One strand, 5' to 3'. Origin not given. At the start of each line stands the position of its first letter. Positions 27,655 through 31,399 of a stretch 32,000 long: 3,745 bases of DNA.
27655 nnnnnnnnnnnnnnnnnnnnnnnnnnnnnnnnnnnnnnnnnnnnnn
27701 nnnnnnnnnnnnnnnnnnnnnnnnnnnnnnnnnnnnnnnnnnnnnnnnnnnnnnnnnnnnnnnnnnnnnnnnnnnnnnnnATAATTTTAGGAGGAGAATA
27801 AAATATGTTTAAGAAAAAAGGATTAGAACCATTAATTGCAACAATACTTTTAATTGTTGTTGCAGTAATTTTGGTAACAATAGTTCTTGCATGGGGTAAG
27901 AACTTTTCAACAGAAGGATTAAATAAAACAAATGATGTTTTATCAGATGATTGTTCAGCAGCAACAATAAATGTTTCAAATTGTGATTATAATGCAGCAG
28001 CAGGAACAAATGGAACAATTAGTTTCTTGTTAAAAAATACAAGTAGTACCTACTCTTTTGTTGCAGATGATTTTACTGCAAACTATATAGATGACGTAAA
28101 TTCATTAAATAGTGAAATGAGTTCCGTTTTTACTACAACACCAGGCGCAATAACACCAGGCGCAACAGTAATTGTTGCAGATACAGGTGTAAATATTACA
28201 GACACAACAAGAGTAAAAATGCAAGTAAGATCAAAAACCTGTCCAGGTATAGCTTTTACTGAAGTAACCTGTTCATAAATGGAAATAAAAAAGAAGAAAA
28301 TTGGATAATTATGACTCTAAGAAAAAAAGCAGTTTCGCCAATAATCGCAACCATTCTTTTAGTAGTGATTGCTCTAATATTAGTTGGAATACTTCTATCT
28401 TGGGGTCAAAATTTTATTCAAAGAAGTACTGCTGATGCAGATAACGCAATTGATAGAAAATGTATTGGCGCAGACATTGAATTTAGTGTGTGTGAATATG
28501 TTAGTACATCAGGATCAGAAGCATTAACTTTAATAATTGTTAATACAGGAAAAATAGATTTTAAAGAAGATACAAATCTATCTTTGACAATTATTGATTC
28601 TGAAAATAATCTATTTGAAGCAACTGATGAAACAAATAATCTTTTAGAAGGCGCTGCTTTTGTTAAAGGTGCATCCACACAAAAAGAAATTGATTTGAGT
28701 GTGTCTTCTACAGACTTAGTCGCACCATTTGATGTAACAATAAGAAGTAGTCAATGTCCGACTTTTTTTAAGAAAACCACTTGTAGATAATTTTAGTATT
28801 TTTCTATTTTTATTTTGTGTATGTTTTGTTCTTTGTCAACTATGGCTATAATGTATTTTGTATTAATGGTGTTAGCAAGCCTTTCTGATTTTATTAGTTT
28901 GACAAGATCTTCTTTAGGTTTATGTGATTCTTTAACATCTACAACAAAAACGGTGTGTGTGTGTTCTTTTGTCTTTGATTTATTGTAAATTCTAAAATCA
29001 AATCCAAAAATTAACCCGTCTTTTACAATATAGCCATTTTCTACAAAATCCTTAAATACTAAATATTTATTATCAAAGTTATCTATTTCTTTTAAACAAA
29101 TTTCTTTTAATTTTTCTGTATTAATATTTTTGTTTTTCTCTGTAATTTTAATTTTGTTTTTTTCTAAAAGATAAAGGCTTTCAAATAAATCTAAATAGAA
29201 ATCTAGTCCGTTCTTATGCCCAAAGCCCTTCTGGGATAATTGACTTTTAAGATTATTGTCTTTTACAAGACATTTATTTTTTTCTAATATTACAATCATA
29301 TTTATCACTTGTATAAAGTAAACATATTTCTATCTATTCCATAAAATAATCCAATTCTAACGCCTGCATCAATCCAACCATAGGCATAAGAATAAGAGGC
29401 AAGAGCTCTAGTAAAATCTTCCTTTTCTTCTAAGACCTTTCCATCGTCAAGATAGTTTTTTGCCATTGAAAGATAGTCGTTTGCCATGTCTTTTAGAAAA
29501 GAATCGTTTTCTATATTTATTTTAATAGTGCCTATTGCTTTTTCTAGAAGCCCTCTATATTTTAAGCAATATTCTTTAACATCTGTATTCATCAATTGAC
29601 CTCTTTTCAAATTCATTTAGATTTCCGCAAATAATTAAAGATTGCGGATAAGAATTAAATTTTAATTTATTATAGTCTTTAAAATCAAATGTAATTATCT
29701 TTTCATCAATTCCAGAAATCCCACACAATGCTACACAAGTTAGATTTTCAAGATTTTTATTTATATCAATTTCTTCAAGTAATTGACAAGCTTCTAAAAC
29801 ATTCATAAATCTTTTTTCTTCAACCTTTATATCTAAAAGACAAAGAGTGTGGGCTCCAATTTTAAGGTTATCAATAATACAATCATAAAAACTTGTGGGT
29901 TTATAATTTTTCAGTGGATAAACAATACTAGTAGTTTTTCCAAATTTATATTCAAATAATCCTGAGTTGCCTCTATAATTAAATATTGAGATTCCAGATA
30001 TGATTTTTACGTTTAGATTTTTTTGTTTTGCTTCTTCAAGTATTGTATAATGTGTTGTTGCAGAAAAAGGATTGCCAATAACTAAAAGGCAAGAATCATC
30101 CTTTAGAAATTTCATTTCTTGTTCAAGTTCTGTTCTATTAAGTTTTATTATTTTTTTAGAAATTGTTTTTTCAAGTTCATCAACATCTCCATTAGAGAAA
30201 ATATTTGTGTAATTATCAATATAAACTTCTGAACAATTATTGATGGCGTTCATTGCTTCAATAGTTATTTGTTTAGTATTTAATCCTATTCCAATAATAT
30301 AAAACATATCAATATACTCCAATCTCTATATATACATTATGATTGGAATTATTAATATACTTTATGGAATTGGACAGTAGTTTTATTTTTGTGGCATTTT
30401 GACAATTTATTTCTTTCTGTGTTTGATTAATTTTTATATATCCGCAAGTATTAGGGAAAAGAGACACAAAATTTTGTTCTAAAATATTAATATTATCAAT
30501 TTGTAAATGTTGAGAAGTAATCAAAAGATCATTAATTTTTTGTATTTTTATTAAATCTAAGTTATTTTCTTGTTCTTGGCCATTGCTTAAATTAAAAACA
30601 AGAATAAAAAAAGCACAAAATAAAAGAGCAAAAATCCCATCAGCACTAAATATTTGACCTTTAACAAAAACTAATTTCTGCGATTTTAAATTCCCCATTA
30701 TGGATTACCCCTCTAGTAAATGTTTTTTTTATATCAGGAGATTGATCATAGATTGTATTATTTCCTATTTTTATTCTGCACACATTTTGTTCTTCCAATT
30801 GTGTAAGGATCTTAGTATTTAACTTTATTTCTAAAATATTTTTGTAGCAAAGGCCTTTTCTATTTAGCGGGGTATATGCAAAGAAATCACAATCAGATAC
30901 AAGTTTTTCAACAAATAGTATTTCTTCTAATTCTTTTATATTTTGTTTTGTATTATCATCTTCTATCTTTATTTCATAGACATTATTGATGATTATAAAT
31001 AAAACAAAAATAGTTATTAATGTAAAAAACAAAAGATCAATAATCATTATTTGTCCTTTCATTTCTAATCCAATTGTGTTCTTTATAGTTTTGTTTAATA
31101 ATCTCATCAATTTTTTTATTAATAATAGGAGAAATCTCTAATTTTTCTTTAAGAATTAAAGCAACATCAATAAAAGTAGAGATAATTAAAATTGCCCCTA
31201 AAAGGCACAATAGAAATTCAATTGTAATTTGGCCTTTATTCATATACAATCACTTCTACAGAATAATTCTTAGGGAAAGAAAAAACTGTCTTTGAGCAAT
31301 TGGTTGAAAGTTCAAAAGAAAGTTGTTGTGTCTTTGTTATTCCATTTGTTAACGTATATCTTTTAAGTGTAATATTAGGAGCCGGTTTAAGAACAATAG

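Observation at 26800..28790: Four tandem pilin paralogs share a strict four-cysteine frame around a hypervariable core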

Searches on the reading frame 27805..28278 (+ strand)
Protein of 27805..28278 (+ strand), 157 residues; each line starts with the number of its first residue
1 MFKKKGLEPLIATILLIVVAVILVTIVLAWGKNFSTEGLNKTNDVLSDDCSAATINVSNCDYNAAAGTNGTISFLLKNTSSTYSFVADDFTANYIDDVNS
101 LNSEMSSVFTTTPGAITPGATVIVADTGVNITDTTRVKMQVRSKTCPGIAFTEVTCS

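Call 4: search_protein_families(library=pfam, proteins=[window:27805-28278:+], max_evalue=0.01)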
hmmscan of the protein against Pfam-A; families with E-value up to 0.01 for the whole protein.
window:27805-28278:+ (157 aa): 0 families

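Call 70: predict_structure(alignment_id=A5)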
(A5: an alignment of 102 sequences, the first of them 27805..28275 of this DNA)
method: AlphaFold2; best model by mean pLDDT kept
length: 157 residues; sequences in the alignment: 102
mean_pLDDT: 84.3   pTM: 0.61
mean pLDDT of the five models: 84.3, 81.1, 80.8, 79.2, 78.6
residues with pLDDT >= 90: 58; 70-90: 81; 50-70: 17; < 50: 1
segments of 3 or more residues with pLDDT < 50: none
pLDDT, mean of each block of 10 residues (from residue 1): 69 95 94 79 68 90 75 91 89 89 81 82 85 85 88 91
secondary structure, 60 per line:
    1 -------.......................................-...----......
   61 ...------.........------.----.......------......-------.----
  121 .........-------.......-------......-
elements in order: H8-46 E55-63 E70-78 E90-96 E103-108 E121-129 E137-143 E151-156

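Call 72: fold_search(model_id=the predicted structure, library=pdb)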
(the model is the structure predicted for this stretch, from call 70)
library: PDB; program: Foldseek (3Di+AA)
matches with E <= 10: 1849; with E <= 0.001: 5
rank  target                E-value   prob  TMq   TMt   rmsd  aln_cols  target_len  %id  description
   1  9eq7_J                3.4e-04  1.00  0.57  0.52   5.3       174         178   10  Halobacterium salinarum archaellum filament (released 2024-07-17)
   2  9eq7_A                4.0e-04  1.00  0.57  0.51   5.3       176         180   10  Halobacterium salinarum archaellum filament (released 2024-07-17)
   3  9eq7_E                4.4e-04  1.00  0.58  0.53   5.1       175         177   10  Halobacterium salinarum archaellum filament (released 2024-07-17)
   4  9eq7_L                5.8e-04  1.00  0.61  0.55   4.9       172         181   11  Halobacterium salinarum archaellum filament (released 2024-07-17)
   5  9eq7_B                6.2e-04  1.00  0.58  0.53   5.3       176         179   10  Halobacterium salinarum archaellum filament (released 2024-07-17)
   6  8xrx_B                1.1e-03  1.00  0.41  0.11   4.8       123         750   12  The crystal structure of a GH3 enzyme CcBgl3B with glucose and gentiobiose (released 2024-04-10)
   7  8xrv_A                1.3e-03  1.00  0.37  0.10   6.0       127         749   13  The crystal structure of a GH3 enzyme CcBgl3B with glucose (released 2024-04-10)
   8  8xrv_B                1.5e-03  1.00  0.40  0.11   4.8       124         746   12  The crystal structure of a GH3 enzyme CcBgl3B with glucose (released 2024-04-10)
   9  8xrv_E                1.5e-03  1.00  0.38  0.10   5.1       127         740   12  The crystal structure of a GH3 enzyme CcBgl3B with glucose (released 2024-04-10)
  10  8xrx_A                1.5e-03  1.00  0.37  0.10   5.6       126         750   12  The crystal structure of a GH3 enzyme CcBgl3B with glucose and gentiobiose (released 2024-04-10)
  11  1xq4_A                1.9e-03  1.00  0.38  0.46   5.9       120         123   12  Crystal Structure of the Putative ApaA Protein from Bordetella pertussis, Northeast Structural Genomics Target BeR40 (released 2004-11-09)
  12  8xrx_E                2.0e-03  1.00  0.38  0.13   5.6       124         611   12  The crystal structure of a GH3 enzyme CcBgl3B with glucose and gentiobiose (released 2024-04-10)
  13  8xrt_C                2.1e-03  1.00  0.40  0.11   5.5       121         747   14  The crystal structure of a GH3 enzyme CcBgl3B (released 2024-04-10)
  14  8xrx_C                2.1e-03  1.00  0.38  0.11   5.5       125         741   13  The crystal structure of a GH3 enzyme CcBgl3B with glucose and gentiobiose (released 2024-04-10)
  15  8xrt_E                2.1e-03  1.00  0.38  0.10   5.8       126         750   14  The crystal structure of a GH3 enzyme CcBgl3B (released 2024-04-10)
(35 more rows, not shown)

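Call 77: search_protein_families(library=ncbifam, proteins=[window:27805-28278:+], max_evalue=0.01)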
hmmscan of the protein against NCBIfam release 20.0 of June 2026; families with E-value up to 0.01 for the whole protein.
window:27805-28278:+ (157 aa): 1 family
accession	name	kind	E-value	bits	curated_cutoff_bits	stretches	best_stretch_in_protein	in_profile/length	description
TIGR02537.2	arch_flag_Nterm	domain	0.00053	19.4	20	1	5-30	3-28/33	archaellin/type IV pilin N-terminal domain-containing protein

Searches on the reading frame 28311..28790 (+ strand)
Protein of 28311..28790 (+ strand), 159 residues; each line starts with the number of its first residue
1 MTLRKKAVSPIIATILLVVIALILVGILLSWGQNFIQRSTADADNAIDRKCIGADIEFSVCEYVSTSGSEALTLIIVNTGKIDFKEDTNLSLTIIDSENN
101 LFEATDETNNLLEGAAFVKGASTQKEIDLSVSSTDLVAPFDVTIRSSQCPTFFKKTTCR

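Call 4: search_protein_families(library=pfam, proteins=[window:28311-28790:+], max_evalue=0.01)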
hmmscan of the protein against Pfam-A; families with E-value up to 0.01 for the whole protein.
window:28311-28790:+ (159 aa): 1 family
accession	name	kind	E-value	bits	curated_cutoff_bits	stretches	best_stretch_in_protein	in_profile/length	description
PF07790.16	Pilin_N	-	0.0033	18.7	25.2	1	6-35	1-30/78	Archaeal Type IV pilin, N-terminal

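Call 77: search_protein_families(library=ncbifam, proteins=[window:28311-28790:+], max_evalue=0.01)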
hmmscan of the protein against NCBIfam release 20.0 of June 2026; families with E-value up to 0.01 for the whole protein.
window:28311-28790:+ (159 aa): 2 families
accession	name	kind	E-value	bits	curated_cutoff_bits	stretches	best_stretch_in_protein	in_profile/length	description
TIGR02537.2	arch_flag_Nterm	domain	2.6e-08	33.2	20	1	4-31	1-28/33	archaellin/type IV pilin N-terminal domain-containing protein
NF046073.1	UpsA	equivalog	1.6e-06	28.3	130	1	5-87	1-73/136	pilin subunit UpsA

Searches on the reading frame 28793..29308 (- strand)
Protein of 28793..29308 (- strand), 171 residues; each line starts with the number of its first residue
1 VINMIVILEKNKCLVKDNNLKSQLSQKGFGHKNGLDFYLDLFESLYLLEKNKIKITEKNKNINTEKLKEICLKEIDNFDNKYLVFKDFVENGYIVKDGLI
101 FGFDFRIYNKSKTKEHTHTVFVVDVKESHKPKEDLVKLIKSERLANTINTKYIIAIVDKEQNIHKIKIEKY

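Call 4: search_protein_families(library=pfam, proteins=[window:28793-29308:-], max_evalue=0.01)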
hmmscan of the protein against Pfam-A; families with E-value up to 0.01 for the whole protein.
window:28793-29308:- (171 aa): 2 families
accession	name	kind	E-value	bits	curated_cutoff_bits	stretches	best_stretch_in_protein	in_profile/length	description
PF01974.23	tRNA_int_endo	-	3.7e-17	62.6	27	1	78-163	1-83/85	tRNA intron endonuclease, catalytic C-terminal domain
PF02778.19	tRNA_int_endo_N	-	2e-12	46.9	21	1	7-67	4-66/67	tRNA intron endonuclease, N-terminal domain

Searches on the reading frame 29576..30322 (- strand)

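Call 4: search_protein_families(library=pfam, proteins=[window:29576-30322:-], max_evalue=0.01)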
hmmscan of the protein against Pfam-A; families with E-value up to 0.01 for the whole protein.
window:29576-30322:- (248 aa): 1 family
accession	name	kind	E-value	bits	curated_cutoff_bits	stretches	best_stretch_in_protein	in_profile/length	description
PF00590.25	TP_methylase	-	3.7e-14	53.6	27.8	1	6-202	1-198/212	Tetrapyrrole (Corrin/Porphyrin) Methylases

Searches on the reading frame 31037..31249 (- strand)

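Call 54: search_protein_families(library=pfam, proteins=[window:31037-31249:-], max_evalue=0.01)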
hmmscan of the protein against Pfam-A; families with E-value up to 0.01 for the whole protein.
window:31037-31249:- (70 aa): 1 family
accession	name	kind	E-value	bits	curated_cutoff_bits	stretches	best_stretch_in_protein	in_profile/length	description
PF04021.17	Class_IIIsignal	-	0.00015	22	23.7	1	4-24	1-21/27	Class III signal peptide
